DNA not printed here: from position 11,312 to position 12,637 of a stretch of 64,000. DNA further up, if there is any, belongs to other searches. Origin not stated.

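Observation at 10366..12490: SPFH (band-7) protein with overlapping small membrane partner and downstream AAA ATPase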

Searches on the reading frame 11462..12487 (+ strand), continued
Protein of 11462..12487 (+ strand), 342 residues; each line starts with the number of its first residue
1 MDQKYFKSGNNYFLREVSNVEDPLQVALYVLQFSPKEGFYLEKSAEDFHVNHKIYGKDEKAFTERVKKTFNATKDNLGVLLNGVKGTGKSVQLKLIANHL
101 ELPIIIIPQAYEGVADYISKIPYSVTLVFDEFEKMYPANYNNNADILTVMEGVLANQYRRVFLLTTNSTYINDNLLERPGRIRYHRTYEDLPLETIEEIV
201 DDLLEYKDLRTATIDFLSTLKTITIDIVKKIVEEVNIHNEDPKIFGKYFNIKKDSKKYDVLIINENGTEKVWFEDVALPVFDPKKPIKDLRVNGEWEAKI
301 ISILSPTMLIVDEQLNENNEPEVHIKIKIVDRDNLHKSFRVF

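Call 83: fold_search(model_id=the predicted structure, library=pdb)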
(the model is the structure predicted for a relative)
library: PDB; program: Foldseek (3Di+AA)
matches with E <= 10: 1721; with E <= 0.001: 795
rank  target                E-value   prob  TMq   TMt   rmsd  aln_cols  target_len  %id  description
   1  6u1y_C                2.3e-09  1.00  0.43  0.58   5.5       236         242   17  bcs1 AAA domain (released 2020-02-05)
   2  8t14_A                5.7e-09  1.00  0.49  0.42   5.1       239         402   15  ADP-bound Bcs1 (C7 symmetrized) (released 2024-06-05)
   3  6sh5_A                1.2e-08  1.00  0.42  0.42  11.3       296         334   14  Structure of the Apo2 state of the heptameric Bcs1 AAA-ATPase (released 2020-02-05)
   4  6u1y_A                1.4e-08  1.00  0.43  0.58   5.5       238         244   16  bcs1 AAA domain (released 2020-02-05)
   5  6u1y_E                1.9e-08  1.00  0.46  0.62   5.0       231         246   14  bcs1 AAA domain (released 2020-02-05)
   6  6u1y_B                2.1e-08  1.00  0.43  0.58   5.8       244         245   17  bcs1 AAA domain (released 2020-02-05)
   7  6u1y_G                2.2e-08  1.00  0.44  0.58   5.6       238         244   15  bcs1 AAA domain (released 2020-02-05)
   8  6sh3_A                2.2e-08  1.00  0.41  0.38   5.7       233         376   17  Structure of the ADP state of the heptameric Bcs1 AAA-ATPase (released 2020-02-05)
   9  9gsn_A                2.3e-08  1.00  0.49  0.44   4.4       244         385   15  Structure of the ATPgS-S1 state of the heptameric Bcs1 AAA-ATPase (released 2025-06-04)
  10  7w42_A                5.1e-08  1.00  0.43  0.38   5.8       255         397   14  Crystal structure of Bacillus subtilis YjoB (released 2022-10-19)
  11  9gs2_A                5.7e-08  1.00  0.46  0.42   5.4       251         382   15  Structure of the Rieske bound Apo1 state of the heptameric Bcs1 AAA-ATPase (released 2025-06-04)
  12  9nm1_A                6.1e-08  1.00  0.43  0.31   4.4       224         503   18  Y20S (Sec18-Sec17-Sec9-Sso1-Snc1) EDTA - All Merge (Class 9, focused on D1/D2) (released 2025-10-01)
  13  9nlw_A                6.1e-08  1.00  0.43  0.31   4.4       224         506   18  Y20S (Sec18-Sec17-Sec9-Sso1-Snc1) EDTA - Class 6 (released 2025-10-01)
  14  8t5u_A                6.9e-08  1.00  0.47  0.45   5.7       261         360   13  ATP-1 state of Bcs1 (C7 symmetrized) (released 2024-06-05)
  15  5ubv_A                7.8e-08  1.00  0.40  0.52   5.8       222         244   20  ATPase domain of i-AAA protease from Myceliophthora thermophila (released 2017-12-27)
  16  7w42_B                8.3e-08  1.00  0.47  0.41   4.5       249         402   16  Crystal structure of Bacillus subtilis YjoB (released 2022-10-19)
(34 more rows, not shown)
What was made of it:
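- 11462..12490 (+): Classical-clade AAA ATPase (phrog_2376), soluble. It has an N-terminal beta domain, an AAA core and a C-terminal beta domain. It is a conserved phage backbone gene that flanks the cassette, not a demonstrated component of the module. Foldseek top hits are Bcs1, YjoB, NSF/Sec18 and the FtsH AAA domain (call 83).
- On Bcs1/YjoB-like AAA (tested for the 342-aa ATPase): 6u1y_C at E=2.3e-9, plus 8t14, 6sh5 and 7w42 (call 83).
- The ATPase belongs to the classical AAA clade, the same clade as FtsH and the m-AAA proteases (call 83).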

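Call 110: search_protein_families(library=phrogs, proteins=[L175:2548-3759:+, L175:2315-2539:+, L235:2816-3025:+, L229:6028-6288:+, L240:2381-2554:+], max_evalue=0.01)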
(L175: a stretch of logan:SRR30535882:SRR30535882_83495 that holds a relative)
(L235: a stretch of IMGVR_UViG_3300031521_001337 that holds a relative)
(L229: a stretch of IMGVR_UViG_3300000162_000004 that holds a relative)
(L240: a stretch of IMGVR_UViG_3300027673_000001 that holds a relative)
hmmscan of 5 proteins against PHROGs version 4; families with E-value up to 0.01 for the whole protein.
L175:2548-3759:+ (404 aa): 2 families
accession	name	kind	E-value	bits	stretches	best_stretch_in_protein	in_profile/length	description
phrog_11908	-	unknown function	1.4e-44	153.5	1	15-397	7-424/430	-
phrog_200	-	other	3e-12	47.4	1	9-342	77-343/379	lipoprotein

L175:2315-2539:+ (75 aa): 3 families
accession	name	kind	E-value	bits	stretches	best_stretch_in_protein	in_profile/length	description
phrog_739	-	lysis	0.0011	20.2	1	10-74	8-72/122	Rz-like spanin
phrog_7330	-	unknown function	0.0012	20.1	1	3-75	8-81/82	-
phrog_3999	-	unknown function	0.0027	18.9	1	12-75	13-77/107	-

L235:2816-3025:+ (70 aa): 1 family
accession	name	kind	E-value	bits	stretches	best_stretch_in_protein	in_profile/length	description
phrog_1130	-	moron, auxiliary metabolic gene and host takeover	0.0034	18.4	1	11-63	7-59/66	membrane protein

L229:6028-6288:+ (87 aa): 0 families

L240:2381-2554:+ (58 aa): 0 families
